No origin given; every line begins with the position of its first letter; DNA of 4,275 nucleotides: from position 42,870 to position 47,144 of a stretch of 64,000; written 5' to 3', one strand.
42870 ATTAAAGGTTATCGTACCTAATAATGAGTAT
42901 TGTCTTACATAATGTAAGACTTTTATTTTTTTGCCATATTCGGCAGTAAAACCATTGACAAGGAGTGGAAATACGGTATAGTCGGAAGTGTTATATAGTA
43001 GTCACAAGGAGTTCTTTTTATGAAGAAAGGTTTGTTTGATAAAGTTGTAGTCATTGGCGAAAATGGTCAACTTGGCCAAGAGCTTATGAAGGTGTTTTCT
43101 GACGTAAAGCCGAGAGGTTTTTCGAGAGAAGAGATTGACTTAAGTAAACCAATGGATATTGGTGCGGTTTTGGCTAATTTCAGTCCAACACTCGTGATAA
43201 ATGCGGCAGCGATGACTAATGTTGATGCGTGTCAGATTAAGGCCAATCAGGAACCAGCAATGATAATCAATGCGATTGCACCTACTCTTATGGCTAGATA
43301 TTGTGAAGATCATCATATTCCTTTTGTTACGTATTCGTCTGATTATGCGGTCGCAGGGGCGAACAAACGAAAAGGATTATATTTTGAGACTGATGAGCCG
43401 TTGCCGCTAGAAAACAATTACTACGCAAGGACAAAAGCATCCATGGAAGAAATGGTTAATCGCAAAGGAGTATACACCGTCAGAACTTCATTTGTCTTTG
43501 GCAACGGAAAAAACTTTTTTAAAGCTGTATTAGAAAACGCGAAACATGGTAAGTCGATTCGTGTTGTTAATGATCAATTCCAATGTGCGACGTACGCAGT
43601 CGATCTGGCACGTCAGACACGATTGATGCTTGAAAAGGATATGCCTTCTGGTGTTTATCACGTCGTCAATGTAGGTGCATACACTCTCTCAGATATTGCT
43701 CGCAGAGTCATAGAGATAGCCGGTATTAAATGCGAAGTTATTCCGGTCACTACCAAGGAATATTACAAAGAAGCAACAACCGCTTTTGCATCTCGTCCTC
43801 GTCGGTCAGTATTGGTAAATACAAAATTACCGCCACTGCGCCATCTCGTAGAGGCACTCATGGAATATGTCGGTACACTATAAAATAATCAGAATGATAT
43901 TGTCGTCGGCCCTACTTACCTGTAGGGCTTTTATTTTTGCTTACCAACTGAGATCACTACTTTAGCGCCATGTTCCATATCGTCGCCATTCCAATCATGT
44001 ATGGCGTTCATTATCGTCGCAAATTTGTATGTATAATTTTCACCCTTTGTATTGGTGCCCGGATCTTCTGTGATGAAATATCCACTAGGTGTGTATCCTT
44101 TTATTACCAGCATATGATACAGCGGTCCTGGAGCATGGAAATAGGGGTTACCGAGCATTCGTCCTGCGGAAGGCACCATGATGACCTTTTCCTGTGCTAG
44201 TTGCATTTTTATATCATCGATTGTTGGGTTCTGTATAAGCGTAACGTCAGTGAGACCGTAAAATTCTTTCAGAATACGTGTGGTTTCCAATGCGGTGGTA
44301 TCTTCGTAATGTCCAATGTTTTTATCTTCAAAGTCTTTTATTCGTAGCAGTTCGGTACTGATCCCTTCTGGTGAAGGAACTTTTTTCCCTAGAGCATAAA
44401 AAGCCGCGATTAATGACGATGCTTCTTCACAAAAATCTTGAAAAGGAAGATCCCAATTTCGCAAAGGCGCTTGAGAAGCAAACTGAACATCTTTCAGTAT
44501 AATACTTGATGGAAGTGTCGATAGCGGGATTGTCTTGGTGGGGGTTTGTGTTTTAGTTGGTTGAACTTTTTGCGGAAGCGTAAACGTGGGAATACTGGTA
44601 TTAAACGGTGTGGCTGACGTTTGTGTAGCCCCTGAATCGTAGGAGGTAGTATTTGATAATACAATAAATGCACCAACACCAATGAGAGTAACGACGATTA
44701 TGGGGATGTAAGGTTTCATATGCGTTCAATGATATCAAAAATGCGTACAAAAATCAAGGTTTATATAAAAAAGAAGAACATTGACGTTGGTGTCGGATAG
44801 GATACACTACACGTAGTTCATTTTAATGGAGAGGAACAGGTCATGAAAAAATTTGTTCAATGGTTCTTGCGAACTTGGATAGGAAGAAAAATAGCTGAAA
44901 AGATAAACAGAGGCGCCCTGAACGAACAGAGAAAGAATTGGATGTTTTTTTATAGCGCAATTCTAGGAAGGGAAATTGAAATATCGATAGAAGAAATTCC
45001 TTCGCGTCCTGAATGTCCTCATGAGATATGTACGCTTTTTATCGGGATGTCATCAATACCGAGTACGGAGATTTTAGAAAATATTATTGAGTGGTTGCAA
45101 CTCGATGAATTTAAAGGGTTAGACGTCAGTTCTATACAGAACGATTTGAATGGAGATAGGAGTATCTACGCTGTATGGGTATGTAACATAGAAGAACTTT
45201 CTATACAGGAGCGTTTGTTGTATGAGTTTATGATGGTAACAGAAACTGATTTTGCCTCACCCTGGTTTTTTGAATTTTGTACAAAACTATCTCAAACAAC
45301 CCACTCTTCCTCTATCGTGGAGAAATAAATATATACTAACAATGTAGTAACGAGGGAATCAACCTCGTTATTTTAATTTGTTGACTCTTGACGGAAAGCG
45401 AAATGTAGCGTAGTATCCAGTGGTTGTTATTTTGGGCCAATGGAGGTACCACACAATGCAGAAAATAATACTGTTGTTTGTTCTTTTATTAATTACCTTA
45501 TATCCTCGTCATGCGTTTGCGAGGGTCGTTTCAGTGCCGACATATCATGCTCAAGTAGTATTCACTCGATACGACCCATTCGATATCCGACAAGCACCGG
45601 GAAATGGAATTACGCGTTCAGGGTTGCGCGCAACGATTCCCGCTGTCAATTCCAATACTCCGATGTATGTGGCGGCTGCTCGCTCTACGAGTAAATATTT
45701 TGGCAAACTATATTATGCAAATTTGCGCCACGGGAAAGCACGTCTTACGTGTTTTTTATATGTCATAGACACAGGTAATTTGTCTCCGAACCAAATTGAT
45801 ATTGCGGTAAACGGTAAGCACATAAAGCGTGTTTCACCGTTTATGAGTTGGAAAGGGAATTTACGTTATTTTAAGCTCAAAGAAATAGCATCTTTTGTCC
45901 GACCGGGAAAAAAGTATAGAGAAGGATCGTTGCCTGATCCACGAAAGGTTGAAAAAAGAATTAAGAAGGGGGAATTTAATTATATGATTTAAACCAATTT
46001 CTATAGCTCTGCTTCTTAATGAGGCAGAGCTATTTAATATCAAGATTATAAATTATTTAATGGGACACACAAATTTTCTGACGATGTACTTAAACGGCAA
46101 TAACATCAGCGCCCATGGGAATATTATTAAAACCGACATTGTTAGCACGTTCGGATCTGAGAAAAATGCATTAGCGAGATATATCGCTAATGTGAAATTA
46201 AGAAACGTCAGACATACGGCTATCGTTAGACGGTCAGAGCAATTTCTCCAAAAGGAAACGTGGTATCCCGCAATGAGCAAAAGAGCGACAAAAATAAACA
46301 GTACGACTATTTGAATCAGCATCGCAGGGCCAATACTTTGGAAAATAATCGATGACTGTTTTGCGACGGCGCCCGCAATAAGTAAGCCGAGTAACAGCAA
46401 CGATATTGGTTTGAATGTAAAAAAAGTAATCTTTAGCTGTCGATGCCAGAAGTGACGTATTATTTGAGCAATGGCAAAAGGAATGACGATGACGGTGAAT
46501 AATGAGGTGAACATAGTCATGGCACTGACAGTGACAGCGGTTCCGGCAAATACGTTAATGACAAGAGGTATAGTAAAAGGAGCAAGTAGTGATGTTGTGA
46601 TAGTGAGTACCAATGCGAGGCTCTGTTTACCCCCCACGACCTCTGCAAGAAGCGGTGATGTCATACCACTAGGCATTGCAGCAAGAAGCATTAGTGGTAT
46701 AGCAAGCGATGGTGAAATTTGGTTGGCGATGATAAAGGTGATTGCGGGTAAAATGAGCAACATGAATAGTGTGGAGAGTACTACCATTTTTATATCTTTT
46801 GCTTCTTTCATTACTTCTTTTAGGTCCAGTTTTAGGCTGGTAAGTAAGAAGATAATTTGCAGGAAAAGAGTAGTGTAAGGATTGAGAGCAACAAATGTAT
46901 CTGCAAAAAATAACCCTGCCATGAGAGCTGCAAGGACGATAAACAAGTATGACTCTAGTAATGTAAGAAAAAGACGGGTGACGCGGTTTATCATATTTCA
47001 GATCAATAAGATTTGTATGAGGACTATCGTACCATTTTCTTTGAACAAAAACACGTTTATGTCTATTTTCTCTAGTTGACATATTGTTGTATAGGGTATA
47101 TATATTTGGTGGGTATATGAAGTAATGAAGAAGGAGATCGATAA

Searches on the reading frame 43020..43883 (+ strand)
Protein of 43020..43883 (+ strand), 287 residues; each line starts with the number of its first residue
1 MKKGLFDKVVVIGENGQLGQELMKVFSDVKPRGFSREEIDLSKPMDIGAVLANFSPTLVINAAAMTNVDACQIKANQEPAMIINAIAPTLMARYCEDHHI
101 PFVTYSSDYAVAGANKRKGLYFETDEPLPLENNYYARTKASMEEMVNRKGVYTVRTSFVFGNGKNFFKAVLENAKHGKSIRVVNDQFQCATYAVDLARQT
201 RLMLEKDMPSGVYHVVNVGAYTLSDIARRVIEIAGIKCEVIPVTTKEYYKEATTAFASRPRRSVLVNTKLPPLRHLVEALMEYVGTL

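Call 69: search_protein_families(library=pfam, proteins=[window:43020-43883:+], max_evalue=0.00001)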
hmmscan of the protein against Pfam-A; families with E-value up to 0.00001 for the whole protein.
window:43020-43883:+ (287 aa): 3 families
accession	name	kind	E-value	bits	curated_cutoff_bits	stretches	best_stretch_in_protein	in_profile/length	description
PF04321.23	RmlD_sub_bind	-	4.7e-57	193.7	27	1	8-270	2-263/287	RmlD substrate binding domain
PF01370.27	Epimerase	-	5.6e-14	52.6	20.9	1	9-219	1-240/240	NAD dependent epimerase/dehydratase family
PF01073.25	3Beta_HSD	-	1.7e-08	34.3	22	1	38-196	51-221/280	3-beta hydroxysteroid dehydrogenase/isomerase family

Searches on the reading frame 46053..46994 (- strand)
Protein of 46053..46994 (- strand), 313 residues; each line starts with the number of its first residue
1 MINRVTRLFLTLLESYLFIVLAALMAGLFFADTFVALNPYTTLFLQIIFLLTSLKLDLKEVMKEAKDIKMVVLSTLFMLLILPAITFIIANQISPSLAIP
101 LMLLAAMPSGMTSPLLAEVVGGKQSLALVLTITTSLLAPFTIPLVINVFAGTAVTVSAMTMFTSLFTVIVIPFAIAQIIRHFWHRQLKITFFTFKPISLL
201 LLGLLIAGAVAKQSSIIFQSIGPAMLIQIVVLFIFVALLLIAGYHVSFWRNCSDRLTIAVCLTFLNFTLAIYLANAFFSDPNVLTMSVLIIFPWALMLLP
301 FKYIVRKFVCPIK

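Call 69: search_protein_families(library=pfam, proteins=[window:46053-46994:-], max_evalue=0.00001)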
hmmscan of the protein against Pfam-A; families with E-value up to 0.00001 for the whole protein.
window:46053-46994:- (313 aa): 2 families
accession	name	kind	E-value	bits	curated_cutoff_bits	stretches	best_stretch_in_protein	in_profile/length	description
PF01758.21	SBF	-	3.4e-23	82.8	24.3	1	43-218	2-189/191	Sodium Bile acid symporter family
PF13593.11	SBF_like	-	1.1e-16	61.5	25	1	16-290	8-292/313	SBF-like CPA transporter family (DUF4137)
